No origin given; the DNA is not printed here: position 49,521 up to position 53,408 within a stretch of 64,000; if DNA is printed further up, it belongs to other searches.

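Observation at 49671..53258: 1195-aa lipoprotein combining 7 near-identical fn3 domains with a plant-receptor-kinase-style LRR ectodomain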

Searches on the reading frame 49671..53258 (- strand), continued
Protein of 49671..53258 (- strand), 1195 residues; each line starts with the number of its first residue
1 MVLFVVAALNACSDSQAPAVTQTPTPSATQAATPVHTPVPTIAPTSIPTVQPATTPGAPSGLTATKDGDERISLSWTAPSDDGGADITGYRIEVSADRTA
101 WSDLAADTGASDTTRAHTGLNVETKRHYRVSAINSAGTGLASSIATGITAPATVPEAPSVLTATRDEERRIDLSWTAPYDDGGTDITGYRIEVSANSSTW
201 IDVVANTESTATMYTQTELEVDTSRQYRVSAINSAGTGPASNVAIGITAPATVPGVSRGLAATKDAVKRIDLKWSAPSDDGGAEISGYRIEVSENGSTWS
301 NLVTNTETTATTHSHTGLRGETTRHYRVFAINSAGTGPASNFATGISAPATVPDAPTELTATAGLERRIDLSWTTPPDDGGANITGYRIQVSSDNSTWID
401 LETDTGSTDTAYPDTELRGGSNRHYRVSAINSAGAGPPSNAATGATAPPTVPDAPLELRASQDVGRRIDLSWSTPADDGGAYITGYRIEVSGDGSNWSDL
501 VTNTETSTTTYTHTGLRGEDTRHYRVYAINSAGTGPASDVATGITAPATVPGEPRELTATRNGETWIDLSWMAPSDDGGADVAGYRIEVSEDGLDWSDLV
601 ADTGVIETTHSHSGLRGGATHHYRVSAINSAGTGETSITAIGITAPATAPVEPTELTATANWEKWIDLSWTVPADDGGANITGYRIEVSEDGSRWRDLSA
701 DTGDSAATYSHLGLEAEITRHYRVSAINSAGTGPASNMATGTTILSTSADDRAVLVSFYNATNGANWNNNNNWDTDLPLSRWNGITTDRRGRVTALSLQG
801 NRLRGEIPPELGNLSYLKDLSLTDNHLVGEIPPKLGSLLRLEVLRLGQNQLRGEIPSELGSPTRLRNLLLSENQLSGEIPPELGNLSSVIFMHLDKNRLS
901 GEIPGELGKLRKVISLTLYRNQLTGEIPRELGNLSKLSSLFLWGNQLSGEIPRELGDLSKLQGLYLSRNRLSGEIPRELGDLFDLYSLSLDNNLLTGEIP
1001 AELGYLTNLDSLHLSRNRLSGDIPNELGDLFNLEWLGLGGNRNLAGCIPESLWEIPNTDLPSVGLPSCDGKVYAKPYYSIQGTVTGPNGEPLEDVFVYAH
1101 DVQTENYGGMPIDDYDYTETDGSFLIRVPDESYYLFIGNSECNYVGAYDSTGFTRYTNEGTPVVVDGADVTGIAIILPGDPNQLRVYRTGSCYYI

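Call 12: list_cluster_members(proteins=[P0001, P0002, P0004, P0008, P0010, P0014, P0023, P0021, P0005, P0006])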
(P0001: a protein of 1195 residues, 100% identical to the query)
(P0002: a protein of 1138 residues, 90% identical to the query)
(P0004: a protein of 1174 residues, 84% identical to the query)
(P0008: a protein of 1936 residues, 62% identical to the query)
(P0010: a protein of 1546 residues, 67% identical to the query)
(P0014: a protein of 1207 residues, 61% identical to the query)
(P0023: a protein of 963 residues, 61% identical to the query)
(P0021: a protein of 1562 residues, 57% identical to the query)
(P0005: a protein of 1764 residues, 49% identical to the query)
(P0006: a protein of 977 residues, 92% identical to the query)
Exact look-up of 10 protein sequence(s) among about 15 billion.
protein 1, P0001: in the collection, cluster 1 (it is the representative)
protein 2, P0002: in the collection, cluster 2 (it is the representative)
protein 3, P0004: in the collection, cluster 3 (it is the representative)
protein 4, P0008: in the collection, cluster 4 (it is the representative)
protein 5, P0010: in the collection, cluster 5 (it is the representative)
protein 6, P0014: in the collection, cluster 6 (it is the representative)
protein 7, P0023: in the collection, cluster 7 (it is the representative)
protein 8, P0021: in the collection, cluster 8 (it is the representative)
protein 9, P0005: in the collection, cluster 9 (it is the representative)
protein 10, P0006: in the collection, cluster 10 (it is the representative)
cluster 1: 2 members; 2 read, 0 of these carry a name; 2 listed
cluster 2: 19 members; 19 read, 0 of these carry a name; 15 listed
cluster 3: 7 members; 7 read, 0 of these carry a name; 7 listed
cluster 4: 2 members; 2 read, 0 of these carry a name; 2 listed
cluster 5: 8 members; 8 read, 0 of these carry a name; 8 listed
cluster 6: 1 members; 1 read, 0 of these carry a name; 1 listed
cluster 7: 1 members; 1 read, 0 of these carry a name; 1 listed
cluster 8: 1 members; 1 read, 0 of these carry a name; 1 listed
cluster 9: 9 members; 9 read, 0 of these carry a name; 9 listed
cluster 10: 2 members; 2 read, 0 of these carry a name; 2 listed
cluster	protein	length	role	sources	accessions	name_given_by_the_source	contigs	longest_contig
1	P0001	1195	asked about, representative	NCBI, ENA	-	-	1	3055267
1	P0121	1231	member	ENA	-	-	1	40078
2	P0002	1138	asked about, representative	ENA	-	-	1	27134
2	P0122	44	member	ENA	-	-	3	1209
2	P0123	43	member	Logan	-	-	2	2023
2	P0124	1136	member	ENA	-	-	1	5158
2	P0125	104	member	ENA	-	-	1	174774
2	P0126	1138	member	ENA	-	-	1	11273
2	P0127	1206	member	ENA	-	-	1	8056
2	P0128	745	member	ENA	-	-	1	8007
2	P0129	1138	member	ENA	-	-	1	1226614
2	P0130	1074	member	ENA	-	-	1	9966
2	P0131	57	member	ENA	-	-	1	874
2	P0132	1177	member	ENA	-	-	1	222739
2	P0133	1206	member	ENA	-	-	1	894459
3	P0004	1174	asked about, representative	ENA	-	-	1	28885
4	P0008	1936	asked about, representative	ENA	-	-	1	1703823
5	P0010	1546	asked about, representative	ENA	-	-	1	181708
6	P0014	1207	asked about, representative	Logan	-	-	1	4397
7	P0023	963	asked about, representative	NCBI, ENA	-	-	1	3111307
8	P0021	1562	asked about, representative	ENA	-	-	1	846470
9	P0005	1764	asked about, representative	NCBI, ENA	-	-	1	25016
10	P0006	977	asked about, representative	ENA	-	-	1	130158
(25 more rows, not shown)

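Call 13: find_encoding_contigs(protein=P0001, flank=10000, max_places=4)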
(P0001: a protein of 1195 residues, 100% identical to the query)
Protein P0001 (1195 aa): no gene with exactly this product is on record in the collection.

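Call 16: find_encoding_contigs(protein=P0121, flank=10000, max_places=3)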
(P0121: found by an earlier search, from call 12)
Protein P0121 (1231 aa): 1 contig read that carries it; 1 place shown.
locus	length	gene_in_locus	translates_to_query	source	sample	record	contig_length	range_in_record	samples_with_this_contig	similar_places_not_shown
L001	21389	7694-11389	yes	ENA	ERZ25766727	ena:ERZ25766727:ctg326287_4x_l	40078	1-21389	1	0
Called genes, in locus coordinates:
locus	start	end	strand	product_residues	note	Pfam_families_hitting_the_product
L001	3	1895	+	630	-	?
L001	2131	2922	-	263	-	PF13489:Methyltransf_23, PF01209:Ubie_methyltran, PF05175:MTS (weak), PF13847:Methyltransf_31, PF08241:Methyltransf_11, PF08242:Methyltransf_12, PF13649:Methyltransf_25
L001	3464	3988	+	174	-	-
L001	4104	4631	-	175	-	PF02775:TPP_enzyme_C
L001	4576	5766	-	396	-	PF02776:TPP_enzyme_N, PF00205:TPP_enzyme_M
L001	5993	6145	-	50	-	-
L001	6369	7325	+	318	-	PF19300:BPD_transp_1_N (faint), PF00528:BPD_transp_1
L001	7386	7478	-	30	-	-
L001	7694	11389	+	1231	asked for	PF14292:SusE (faint), PF00041:fn3, PF00754:F5_F8_type_C (faint), PF22633:F5_F8_type_C_2 (faint), PF25059:FN3_DSCAM-DSCAML_C (faint), PF00041:fn3, PF23598:LRR_14, PF13855:LRR_8 (weak), +5 more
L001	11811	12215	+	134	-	-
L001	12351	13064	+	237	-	PF02518:HATPase_c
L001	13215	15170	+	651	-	PF07676:PD40 (faint), PF00326:Peptidase_S9, PF01738:DLH (weak), PF20434:BD-FAE (weak)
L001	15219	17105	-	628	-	PF00515:TPR_1 (faint), PF07719:TPR_2 (faint), PF13174:TPR_6 (faint), PF13181:TPR_8 (faint), PF13371:TPR_9 (faint), PF13424:TPR_12 (faint), PF13428:TPR_14 (faint), PF13414:TPR_11 (weak), +4 more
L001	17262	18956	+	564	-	PF12450:vWF_A, PF00092:VWA, PF13519:VWA_2, PF12034:YfbK_C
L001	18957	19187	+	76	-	-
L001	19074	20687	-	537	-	PF05977:MFS_3, PF07690:MFS_1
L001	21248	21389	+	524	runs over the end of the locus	PF00732:GMC_oxred_N, PF00890:FAD_binding_2 (faint), PF05199:GMC_oxred_C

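Call 17: find_encoding_contigs(protein=P0133, flank=10000, max_places=3)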
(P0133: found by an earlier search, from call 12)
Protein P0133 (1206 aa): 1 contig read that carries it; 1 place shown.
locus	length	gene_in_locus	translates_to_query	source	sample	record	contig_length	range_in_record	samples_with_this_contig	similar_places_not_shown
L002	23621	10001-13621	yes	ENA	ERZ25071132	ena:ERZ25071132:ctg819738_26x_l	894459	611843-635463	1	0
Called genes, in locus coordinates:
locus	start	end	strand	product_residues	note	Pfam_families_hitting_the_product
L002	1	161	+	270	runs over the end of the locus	PF02126:PTE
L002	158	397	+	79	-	PF02126:PTE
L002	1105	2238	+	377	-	-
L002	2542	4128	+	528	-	PF17963:Big_9 (faint), PF00028:Cadherin (weak)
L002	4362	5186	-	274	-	PF01135:PCMT (weak), PF01209:Ubie_methyltran, PF05175:MTS (weak), PF13489:Methyltransf_23, PF13847:Methyltransf_31, PF08241:Methyltransf_11, PF08242:Methyltransf_12, PF13649:Methyltransf_25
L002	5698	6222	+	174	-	-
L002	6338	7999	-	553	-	PF02776:TPP_enzyme_N, PF00205:TPP_enzyme_M, PF02775:TPP_enzyme_C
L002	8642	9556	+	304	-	PF19300:BPD_transp_1_N (weak), PF00528:BPD_transp_1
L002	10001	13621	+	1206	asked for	PF00041:fn3, PF14292:SusE (faint), PF25519:ILCR1_N (faint), PF00041:fn3, PF25788:Ig_Rha78A_N (weak), PF00041:fn3, PF23598:LRR_14, PF13855:LRR_8 (weak), +5 more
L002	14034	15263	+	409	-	PF00512:HisKA (weak)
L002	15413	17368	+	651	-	PF20434:BD-FAE (weak), PF00326:Peptidase_S9, PF01738:DLH (weak)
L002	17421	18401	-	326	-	PF00515:TPR_1 (faint), PF07719:TPR_2 (faint), PF13371:TPR_9 (faint), PF13424:TPR_12 (faint), PF13428:TPR_14 (faint), PF13432:TPR_16 (faint), PF14559:TPR_19 (faint), PF13414:TPR_11 (weak), +3 more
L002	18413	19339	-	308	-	-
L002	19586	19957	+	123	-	PF12450:vWF_A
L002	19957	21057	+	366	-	PF00092:VWA, PF13519:VWA_2, PF13768:VWA_3 (weak), PF12034:YfbK_C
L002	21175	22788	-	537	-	PF05977:MFS_3, PF07690:MFS_1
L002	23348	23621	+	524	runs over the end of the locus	PF00732:GMC_oxred_N, PF00890:FAD_binding_2 (faint), PF01266:DAO (faint), PF05834:Lycopene_cycl (faint), PF13450:NAD_binding_8 (faint), PF05199:GMC_oxred_C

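Call 67: find_encoding_contigs(protein=P0014, flank=5000, max_places=3)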
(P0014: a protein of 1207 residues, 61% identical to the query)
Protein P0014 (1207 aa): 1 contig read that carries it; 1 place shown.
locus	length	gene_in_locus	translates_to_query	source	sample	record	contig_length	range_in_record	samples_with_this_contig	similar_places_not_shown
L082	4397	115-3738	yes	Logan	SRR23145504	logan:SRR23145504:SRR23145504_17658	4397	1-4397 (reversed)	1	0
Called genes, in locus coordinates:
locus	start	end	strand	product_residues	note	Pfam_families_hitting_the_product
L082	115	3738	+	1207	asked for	PF00041:fn3, PF00754:F5_F8_type_C (faint), PF22633:F5_F8_type_C_2 (faint), PF25059:FN3_DSCAM-DSCAML_C (faint), PF00041:fn3, PF13855:LRR_8 (weak), PF23598:LRR_14, PF13855:LRR_8 (weak), +3 more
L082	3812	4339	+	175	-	-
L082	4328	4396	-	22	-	?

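Call 68: find_encoding_contigs(protein=P0008, flank=8000, max_places=2)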
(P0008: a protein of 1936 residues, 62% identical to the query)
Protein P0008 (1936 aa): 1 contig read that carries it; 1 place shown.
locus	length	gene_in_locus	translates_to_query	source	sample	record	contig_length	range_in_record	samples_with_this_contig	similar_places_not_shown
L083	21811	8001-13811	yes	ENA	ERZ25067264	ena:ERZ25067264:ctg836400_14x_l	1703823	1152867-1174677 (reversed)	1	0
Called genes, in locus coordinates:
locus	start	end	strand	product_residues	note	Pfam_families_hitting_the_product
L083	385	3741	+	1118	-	PF17963:Big_9 (faint), PF14269:Arylsulfotran_2 (faint), PF00028:Cadherin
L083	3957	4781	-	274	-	PF01135:PCMT (weak), PF05175:MTS (weak), PF13489:Methyltransf_23, PF01209:Ubie_methyltran, PF13847:Methyltransf_31, PF08241:Methyltransf_11, PF08242:Methyltransf_12, PF13649:Methyltransf_25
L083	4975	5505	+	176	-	-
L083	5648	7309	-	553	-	PF02776:TPP_enzyme_N, PF00205:TPP_enzyme_M, PF02775:TPP_enzyme_C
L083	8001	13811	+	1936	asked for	PF00041:fn3 (weak), PF00041:fn3, PF23598:LRR_14 (weak), PF13855:LRR_8 (weak), PF23598:LRR_14, PF13855:LRR_8 (weak), PF23598:LRR_14 (weak), PF13620:CarboxypepD_reg (weak), +9 more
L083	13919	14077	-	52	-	-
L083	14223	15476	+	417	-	PF00512:HisKA (weak), PF02518:HATPase_c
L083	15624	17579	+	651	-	PF07676:PD40 (faint), PF20434:BD-FAE, PF00326:Peptidase_S9, PF01738:DLH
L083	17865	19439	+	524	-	PF00732:GMC_oxred_N, PF00890:FAD_binding_2 (faint), PF05834:Lycopene_cycl (weak), PF07992:Pyr_redox_2 (faint), PF13450:NAD_binding_8 (faint), PF05199:GMC_oxred_C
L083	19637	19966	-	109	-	-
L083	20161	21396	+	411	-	-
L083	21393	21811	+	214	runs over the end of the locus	PF08327:AHSA1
